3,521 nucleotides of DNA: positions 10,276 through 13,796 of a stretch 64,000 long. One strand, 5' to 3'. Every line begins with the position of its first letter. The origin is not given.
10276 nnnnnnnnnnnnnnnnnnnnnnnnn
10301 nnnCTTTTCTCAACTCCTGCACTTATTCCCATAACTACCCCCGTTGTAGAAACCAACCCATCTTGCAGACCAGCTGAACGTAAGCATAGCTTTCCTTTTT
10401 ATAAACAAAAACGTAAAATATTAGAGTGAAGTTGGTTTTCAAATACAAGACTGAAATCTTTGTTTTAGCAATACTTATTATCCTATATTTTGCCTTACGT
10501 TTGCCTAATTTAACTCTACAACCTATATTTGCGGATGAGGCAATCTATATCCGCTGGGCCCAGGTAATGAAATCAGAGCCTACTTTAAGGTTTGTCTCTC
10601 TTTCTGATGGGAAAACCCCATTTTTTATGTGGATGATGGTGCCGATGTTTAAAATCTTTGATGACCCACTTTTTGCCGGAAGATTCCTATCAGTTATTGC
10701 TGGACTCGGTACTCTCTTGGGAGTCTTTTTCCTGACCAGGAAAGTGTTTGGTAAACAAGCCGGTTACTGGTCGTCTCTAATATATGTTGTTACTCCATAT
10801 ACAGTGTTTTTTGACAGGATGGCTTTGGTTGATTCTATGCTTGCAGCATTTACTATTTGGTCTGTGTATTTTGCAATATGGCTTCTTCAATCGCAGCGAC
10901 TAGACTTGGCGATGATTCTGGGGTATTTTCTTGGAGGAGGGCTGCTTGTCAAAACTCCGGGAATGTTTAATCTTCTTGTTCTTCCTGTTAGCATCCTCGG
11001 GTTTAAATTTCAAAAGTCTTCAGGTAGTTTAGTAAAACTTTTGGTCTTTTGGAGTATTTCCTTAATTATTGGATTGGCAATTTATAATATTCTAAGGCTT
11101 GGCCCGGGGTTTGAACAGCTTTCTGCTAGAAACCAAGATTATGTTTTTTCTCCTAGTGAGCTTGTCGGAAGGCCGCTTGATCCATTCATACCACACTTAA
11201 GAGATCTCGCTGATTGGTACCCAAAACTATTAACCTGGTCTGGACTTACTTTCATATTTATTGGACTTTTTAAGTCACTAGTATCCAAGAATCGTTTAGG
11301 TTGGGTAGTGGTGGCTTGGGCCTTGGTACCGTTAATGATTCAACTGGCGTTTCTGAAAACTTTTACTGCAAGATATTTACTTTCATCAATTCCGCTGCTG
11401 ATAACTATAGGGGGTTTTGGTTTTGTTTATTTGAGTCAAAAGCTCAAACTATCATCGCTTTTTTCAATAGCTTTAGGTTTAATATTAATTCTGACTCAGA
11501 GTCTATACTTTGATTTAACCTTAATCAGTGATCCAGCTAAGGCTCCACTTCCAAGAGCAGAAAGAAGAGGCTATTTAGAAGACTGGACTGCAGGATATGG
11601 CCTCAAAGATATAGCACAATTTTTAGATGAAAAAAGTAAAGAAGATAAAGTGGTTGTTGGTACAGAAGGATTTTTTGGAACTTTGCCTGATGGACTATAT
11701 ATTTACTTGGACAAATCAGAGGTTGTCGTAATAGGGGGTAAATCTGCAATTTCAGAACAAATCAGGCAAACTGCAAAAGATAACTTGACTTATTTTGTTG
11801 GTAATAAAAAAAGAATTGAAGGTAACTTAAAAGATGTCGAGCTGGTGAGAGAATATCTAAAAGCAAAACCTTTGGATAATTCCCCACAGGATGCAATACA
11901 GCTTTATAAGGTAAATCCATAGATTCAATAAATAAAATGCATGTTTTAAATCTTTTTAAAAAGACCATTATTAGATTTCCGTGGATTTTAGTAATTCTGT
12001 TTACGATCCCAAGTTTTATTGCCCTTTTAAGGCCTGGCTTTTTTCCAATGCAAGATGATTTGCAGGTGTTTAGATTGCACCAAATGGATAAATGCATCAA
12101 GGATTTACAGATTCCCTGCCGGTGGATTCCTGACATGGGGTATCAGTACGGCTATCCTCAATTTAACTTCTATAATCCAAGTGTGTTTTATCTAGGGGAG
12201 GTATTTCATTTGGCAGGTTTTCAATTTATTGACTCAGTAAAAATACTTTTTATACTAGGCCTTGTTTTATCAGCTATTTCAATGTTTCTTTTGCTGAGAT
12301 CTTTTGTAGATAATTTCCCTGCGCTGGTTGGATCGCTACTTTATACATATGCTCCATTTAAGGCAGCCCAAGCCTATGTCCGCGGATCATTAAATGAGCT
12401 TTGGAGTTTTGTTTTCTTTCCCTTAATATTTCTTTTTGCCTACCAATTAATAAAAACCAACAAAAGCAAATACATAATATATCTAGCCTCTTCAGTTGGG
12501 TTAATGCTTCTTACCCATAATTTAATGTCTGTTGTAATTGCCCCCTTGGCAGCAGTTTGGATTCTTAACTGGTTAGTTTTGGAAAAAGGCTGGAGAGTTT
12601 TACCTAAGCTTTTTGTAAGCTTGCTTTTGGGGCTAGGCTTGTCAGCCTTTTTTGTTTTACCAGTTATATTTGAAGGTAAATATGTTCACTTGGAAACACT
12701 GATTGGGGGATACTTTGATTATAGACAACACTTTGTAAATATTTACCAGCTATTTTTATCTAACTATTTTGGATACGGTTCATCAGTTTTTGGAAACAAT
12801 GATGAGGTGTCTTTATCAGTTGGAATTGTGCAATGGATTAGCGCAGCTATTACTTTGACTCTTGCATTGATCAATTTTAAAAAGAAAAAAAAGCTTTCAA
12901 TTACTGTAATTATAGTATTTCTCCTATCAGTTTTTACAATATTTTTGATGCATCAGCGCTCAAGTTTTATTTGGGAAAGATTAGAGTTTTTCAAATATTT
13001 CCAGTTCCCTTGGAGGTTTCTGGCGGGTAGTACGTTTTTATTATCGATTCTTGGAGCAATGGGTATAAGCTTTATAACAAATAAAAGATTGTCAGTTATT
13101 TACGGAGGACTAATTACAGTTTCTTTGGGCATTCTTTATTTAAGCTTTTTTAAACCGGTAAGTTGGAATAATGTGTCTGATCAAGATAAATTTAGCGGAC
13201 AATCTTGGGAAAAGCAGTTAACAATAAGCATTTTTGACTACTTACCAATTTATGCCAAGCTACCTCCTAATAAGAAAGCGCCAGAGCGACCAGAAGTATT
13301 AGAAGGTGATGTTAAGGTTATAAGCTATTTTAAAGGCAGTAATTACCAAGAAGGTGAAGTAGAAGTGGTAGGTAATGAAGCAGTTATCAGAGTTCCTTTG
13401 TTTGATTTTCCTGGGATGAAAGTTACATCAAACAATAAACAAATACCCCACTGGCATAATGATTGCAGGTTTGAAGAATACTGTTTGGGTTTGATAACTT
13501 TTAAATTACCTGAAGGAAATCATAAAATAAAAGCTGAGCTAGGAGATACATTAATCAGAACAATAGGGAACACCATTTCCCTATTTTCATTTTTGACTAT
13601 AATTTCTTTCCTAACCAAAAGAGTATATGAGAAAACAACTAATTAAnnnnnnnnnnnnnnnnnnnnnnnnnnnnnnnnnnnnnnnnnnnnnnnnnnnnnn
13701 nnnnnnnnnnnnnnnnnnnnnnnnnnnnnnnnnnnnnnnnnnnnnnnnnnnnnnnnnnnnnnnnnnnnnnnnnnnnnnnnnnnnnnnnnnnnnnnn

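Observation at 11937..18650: Four tandem paralogs of an uncharacterised membrane protein family with conserved HHDD, C-x7-C and QFPWRFL motifs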

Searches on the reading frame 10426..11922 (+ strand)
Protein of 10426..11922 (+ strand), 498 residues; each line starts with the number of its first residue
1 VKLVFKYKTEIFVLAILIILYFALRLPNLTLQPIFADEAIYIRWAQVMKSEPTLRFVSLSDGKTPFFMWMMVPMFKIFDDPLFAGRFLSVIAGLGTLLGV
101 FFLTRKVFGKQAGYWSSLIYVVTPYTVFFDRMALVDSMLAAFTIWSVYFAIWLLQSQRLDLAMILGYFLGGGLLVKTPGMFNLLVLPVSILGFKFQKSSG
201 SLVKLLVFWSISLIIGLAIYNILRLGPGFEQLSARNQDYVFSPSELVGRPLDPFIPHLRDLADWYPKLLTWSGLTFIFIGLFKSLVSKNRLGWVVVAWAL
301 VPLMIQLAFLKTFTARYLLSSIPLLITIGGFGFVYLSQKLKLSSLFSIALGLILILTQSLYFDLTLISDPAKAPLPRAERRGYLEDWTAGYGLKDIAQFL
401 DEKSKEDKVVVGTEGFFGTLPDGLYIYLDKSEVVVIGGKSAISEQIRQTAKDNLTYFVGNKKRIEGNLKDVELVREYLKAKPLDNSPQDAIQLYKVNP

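Call 3: search_protein_families(library=pfam, proteins=[window:10426-11922:+], max_evalue=1)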
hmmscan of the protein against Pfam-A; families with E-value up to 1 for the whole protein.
window:10426-11922:+ (498 aa): 2 families
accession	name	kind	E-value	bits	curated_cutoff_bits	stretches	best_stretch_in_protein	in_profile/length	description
PF13231.12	PMT_2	-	7.9e-16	59.1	26.1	1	63-210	2-145/160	Dolichyl-phosphate-mannose-protein mannosyltransferase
PF02366.24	PMT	-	9.7e-09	35.6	22.7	1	63-214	62-223/245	Dolichyl-phosphate-mannose-protein mannosyltransferase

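Call 4: search_protein_families(library=ncbifam, proteins=[window:10426-11922:+], max_evalue=1)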
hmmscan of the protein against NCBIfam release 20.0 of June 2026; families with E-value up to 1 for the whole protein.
window:10426-11922:+ (498 aa): 1 family
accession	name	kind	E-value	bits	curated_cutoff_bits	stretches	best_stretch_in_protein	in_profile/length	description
TIGR03663.1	TIGR03663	subfamily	2.1e-12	46.8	126.25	1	15-169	5-156/435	flippase activity-associated protein Agl23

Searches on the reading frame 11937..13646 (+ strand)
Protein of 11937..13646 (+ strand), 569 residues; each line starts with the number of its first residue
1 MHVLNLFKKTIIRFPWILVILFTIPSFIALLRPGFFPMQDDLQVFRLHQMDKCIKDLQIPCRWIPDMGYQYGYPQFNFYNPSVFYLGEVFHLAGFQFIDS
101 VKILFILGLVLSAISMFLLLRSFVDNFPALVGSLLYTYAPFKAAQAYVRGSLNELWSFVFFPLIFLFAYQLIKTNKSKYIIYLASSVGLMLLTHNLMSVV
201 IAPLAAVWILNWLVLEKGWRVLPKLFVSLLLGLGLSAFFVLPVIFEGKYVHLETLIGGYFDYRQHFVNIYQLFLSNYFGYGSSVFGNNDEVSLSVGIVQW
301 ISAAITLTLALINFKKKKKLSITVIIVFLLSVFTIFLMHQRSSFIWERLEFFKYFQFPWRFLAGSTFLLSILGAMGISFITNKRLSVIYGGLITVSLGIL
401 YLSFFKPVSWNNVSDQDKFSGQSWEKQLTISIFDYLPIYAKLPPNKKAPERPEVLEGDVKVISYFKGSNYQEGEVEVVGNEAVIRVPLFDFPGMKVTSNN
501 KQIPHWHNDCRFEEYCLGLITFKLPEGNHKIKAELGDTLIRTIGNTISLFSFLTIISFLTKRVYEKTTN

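Call 3: search_protein_families(library=pfam, proteins=[window:11937-13646:+], max_evalue=1)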
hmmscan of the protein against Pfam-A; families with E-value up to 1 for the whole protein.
window:11937-13646:+ (569 aa): 2 families
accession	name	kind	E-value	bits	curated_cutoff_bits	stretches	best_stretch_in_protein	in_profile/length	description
PF13231.12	PMT_2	-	0.00018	22.2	26.1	1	90-241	14-155/160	Dolichyl-phosphate-mannose-protein mannosyltransferase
PF10131.15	PTPS_related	-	0.00045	19.2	26.4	1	76-378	1-281/621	6-pyruvoyl-tetrahydropterin synthase related domain; membrane protein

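Call 4: search_protein_families(library=ncbifam, proteins=[window:11937-13646:+], max_evalue=1)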
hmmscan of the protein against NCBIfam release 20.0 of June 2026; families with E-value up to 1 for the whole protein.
window:11937-13646:+ (569 aa): 0 families

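Call 7: search_solved_structures(query=A1, max_evalue=10, show_alignments=2)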
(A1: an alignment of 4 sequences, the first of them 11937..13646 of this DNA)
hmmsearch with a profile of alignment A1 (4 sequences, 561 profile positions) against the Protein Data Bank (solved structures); distinct sequences matched with E-value up to 10: 0.

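Call 18: search_protein_representatives(alignment_id=A1)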
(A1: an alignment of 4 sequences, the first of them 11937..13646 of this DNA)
Query: 4 sequences, 561 profile positions. Proteins with E-value up to 0.001 (for the whole library): 18087; up to 1e-10: 12847; up to 1e-30: 5549. The best 150 are listed.
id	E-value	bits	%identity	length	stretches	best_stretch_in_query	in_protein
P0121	0.0e+00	1019.9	-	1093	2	7-556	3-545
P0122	1.5e-208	710.4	-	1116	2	5-557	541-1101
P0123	5.5e-183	626.1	-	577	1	4-559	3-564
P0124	2.1e-182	624.2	-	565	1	7-559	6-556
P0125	3.4e-179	613.5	-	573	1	13-553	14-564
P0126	5.0e-177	606.4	-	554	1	11-556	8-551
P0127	8.7e-176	602.3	-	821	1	14-554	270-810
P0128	1.7e-173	594.8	-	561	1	8-559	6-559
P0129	1.1e-172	592.0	-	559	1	10-557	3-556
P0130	1.5e-167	575.1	-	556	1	3-556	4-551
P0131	4.5e-167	573.5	-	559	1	4-554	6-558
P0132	8.2e-166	569.4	-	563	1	5-555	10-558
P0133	3.1e-165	567.5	-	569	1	2-559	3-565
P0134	5.2e-165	566.7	-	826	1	14-555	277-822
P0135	9.4e-165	565.9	-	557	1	6-558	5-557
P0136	9.7e-165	565.8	-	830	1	7-559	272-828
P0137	5.6e-164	563.3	-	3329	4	25-546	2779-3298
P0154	5.0e-151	520.5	-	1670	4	25-549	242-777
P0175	3.0e-142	491.6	-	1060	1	13-552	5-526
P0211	6.1e-127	441.0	-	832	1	13-558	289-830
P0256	2.8e-120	419.0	-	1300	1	54-555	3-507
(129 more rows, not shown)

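Call 20: search_protein_families(library=pfam, proteins=[P0127, P0134, P0136, P0211, P0121, P0154, P0175, P0256], max_evalue=0.001)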
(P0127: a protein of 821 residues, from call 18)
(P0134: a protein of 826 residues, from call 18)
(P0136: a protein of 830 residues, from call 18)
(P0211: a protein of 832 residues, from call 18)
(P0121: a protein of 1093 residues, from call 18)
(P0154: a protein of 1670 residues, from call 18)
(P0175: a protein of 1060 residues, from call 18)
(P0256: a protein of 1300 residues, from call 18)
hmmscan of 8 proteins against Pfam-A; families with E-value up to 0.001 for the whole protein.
P0127 (821 aa): 4 families
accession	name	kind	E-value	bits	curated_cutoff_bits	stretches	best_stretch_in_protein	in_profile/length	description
PF00535.33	Glycos_transf_2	-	2.1e-25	90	23.3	1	4-133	1-129/168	Glycosyl transferase family 2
PF13641.12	Glyco_tranf_2_3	-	9.2e-16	59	27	1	3-234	3-227/230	Glycosyltransferase like family 2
PF10111.15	Glyco_tranf_2_2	-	4.2e-06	26.9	27.3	1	31-198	29-196/276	Glycosyltransferase like family 2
PF10131.15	PTPS_related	-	8.5e-06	24.9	26.4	1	329-653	1-308/621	6-pyruvoyl-tetrahydropterin synthase related domain; membrane protein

P0134 (826 aa): 6 families
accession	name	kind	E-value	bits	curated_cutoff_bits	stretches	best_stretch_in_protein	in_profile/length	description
PF00535.33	Glycos_transf_2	-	7.6e-23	81.7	23.3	1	11-185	1-166/168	Glycosyl transferase family 2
PF13641.12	Glyco_tranf_2_3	-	7.2e-15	56.1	27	1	8-232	2-220/230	Glycosyltransferase like family 2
PF10131.15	PTPS_related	-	2.1e-14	53.3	26.4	1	336-677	1-287/621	6-pyruvoyl-tetrahydropterin synthase related domain; membrane protein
PF10111.15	Glyco_tranf_2_2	-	2.6e-05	24.3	27.3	0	36-105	25-101/276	Glycosyltransferase like family 2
PF13632.12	Glyco_trans_2_3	-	7.6e-05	23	27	1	154-243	55-129/198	Glycosyl transferase family group 2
PF13231.12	PMT_2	-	0.00062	20.5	26.1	1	340-485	3-145/160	Dolichyl-phosphate-mannose-protein mannosyltransferase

P0136 (830 aa): 4 families
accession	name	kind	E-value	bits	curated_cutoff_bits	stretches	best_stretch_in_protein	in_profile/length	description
PF00535.33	Glycos_transf_2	-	1.1e-25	91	23.3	1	6-121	1-117/168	Glycosyl transferase family 2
PF13641.12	Glyco_tranf_2_3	-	9.7e-14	52.4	27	1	5-225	3-216/230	Glycosyltransferase like family 2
PF10111.15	Glyco_tranf_2_2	-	1.7e-06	28.2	27.3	1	32-208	28-204/276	Glycosyltransferase like family 2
PF10131.15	PTPS_related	-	1.8e-05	23.8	26.4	1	339-672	1-310/621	6-pyruvoyl-tetrahydropterin synthase related domain; membrane protein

P0211 (832 aa): 5 families
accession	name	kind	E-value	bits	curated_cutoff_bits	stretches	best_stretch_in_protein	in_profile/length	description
PF00535.33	Glycos_transf_2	-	3.4e-26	92.6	23.3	1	5-178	1-167/168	Glycosyl transferase family 2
PF13641.12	Glyco_tranf_2_3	-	7.6e-16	59.3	27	1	2-218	1-214/230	Glycosyltransferase like family 2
PF10111.15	Glyco_tranf_2_2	-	2e-11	44.3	27.3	1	6-204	2-205/276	Glycosyltransferase like family 2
PF13632.12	Glyco_trans_2_3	-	5.4e-05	23.5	27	1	83-220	4-127/198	Glycosyl transferase family group 2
PF02709.20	Glyco_transf_7C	-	0.00018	21.5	23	1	159-210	15-67/78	N-terminal domain of galactosyltransferase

P0121 (1093 aa): 3 families
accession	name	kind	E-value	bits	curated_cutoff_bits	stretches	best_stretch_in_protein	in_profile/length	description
PF10131.15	PTPS_related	-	8.9e-30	104.1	26.4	2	70-432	1-346/621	6-pyruvoyl-tetrahydropterin synthase related domain; membrane protein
PF09586.16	YfhO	-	1.8e-17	63.5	28.5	2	56-411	55-401/835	Bacterial membrane protein YfhO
PF13231.12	PMT_2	-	0.00063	20.4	26.1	1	621-751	4-132/160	Dolichyl-phosphate-mannose-protein mannosyltransferase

P0154 (1670 aa): 2 families
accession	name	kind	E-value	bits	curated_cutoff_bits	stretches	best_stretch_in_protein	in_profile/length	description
PF11303.13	DUF3105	-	3.1e-16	60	25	2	1512-1560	9-59/130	Protein of unknown function (DUF3105)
PF10131.15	PTPS_related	-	3e-12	46.3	26.4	2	892-1260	8-301/621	6-pyruvoyl-tetrahydropterin synthase related domain; membrane protein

P0175 (1060 aa): 2 families
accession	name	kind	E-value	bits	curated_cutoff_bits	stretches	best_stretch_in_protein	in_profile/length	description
PF10131.15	PTPS_related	-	4.3e-08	32.5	26.4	1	65-371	1-300/621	6-pyruvoyl-tetrahydropterin synthase related domain; membrane protein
PF13231.12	PMT_2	-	0.00018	22.2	26.1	1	599-731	8-142/160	Dolichyl-phosphate-mannose-protein mannosyltransferase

P0256 (1300 aa): 15 families
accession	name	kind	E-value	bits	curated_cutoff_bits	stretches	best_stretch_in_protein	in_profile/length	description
PF11028.14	TMEM260-like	-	2e-31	109.6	24.2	1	569-723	2-177/179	Protein O-mannosyl-transferase TMEM260-like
PF07719.23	TPR_2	-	2.3e-18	65.1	27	1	1080-1109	5-34/34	Tetratricopeptide repeat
PF13181.12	TPR_8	-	1.7e-17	62.4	25.7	1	1195-1226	1-32/34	Tetratricopeptide repeat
PF10131.15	PTPS_related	-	9.2e-17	61.2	26.4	1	22-369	1-324/621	6-pyruvoyl-tetrahydropterin synthase related domain; membrane protein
PF00515.34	TPR_1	-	4.2e-15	55.3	27.8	1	1195-1227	1-33/34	Tetratricopeptide repeat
PF13414.12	TPR_11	-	1.7e-14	53.7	26.8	1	1175-1206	8-39/42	TPR repeat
PF13432.12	TPR_16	-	3.7e-13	50.1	32.7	1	1082-1130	3-51/65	Tetratricopeptide repeat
PF13428.12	TPR_14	-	3e-09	37.1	23.5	0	1082-1119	7-44/44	Tetratricopeptide repeat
PF14559.12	TPR_19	-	1.6e-08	35.2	25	0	1177-1221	7-51/68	Tetratricopeptide repeat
PF13431.12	TPR_17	-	2.9e-08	33.8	24.4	0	1098-1127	1-30/34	Tetratricopeptide repeat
PF23914.1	TPR_CcmH_CycH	-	8.3e-08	32.7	42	0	1187-1231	42-86/158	Cytochrome c-type biogenesis protein H TPR domain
PF13424.12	TPR_12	-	1.2e-07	32.2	30.1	0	1166-1224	15-74/77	Tetratricopeptide repeat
PF13374.12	TPR_10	-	9.5e-05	22.7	27.5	0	1077-1104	3-30/42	Tetratricopeptide repeat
PF13231.12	PMT_2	-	9.6e-05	23.1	26.1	1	583-741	2-155/160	Dolichyl-phosphate-mannose-protein mannosyltransferase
PF13174.12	TPR_6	-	0.00035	21.5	26.3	0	1082-1108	6-32/33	Tetratricopeptide repeat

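Call 46: find_encoding_contigs(protein=P0121, flank=8000, max_places=2)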
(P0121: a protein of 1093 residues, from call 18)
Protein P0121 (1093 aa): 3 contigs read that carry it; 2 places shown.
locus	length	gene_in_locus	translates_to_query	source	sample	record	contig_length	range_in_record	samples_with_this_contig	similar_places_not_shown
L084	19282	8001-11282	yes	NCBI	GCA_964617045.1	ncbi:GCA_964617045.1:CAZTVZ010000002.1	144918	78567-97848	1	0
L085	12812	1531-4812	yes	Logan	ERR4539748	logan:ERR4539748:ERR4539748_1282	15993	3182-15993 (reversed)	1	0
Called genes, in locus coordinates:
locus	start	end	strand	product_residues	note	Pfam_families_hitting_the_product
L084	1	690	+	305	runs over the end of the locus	PF00535:Glycos_transf_2, PF10111:Glyco_tranf_2_2 (faint), PF13641:Glyco_tranf_2_3, PF13632:Glyco_trans_2_3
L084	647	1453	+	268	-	PF00535:Glycos_transf_2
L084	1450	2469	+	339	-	PF00534:Glycos_transf_1, PF13692:Glyco_trans_1_4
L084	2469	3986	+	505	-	PF13231:PMT_2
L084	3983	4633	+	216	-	PF08003:Methyltransf_9 (weak), PF01728:FtsJ (weak), PF13489:Methyltransf_23, PF13847:Methyltransf_31, PF08241:Methyltransf_11, PF08242:Methyltransf_12, PF13649:Methyltransf_25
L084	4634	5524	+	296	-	PF00535:Glycos_transf_2, PF10111:Glyco_tranf_2_2, PF13641:Glyco_tranf_2_3, PF13632:Glyco_trans_2_3 (weak)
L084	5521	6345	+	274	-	PF00535:Glycos_transf_2, PF10111:Glyco_tranf_2_2, PF13641:Glyco_tranf_2_3, PF02709:Glyco_transf_7C (faint)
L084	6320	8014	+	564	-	PF10131:PTPS_related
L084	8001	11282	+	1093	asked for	PF09586:YfhO (faint), PF10131:PTPS_related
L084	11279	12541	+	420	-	PF09594:GT87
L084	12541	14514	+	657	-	-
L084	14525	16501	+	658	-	-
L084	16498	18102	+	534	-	PF13231:PMT_2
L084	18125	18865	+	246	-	PF00535:Glycos_transf_2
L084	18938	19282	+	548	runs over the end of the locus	PF02366:PMT (weak), PF13231:PMT_2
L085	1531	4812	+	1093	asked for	PF09586:YfhO (faint), PF10131:PTPS_related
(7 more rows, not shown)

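Call 47: find_encoding_contigs(protein=P0127, flank=8000, max_places=2)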
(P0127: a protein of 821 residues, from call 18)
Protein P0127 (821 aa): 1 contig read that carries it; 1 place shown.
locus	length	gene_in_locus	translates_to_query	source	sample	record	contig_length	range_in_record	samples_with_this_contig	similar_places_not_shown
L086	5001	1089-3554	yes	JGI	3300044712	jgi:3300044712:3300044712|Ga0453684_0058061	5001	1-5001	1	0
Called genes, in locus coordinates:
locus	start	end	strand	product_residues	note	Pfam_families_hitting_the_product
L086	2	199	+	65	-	?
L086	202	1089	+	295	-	PF00535:Glycos_transf_2, PF10111:Glyco_tranf_2_2 (faint), PF13641:Glyco_tranf_2_3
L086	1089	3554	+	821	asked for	PF00535:Glycos_transf_2, PF10111:Glyco_tranf_2_2 (weak), PF13641:Glyco_tranf_2_3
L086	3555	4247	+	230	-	PF00106:adh_short, PF13561:adh_short_C2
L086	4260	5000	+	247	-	?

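Call 56: list_cluster_members(proteins=[window:11937-13646:+, window:13627-15297:+, window:15269-16945:+, window:16938-18650:+])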
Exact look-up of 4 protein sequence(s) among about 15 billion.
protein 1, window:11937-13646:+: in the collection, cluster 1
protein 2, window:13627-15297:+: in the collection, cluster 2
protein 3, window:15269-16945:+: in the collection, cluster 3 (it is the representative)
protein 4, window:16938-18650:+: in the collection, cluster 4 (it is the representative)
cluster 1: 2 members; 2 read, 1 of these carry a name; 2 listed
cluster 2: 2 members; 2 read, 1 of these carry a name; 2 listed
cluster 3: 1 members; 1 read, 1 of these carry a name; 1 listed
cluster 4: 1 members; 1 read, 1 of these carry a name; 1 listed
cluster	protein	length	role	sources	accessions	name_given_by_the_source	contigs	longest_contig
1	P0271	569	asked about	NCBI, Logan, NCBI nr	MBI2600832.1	glycosyltransferase family 39 protein [Candidatus Daviesbacteria bacterium]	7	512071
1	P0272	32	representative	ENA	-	-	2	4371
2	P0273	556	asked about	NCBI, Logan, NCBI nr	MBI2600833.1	hypothetical protein HYW42_02670 [Candidatus Daviesbacteria bacterium] | hypothetical protein [Candidatus Daviesbacteria bacterium]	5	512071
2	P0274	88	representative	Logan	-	-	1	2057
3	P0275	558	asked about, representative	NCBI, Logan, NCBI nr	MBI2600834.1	hypothetical protein HYW42_02675 [Candidatus Daviesbacteria bacterium] | hypothetical protein [Candidatus Daviesbacteria bacterium]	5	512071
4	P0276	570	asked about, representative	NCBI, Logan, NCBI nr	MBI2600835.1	hypothetical protein HYW42_02680 [Candidatus Daviesbacteria bacterium] | hypothetical protein [Candidatus Daviesbacteria bacterium]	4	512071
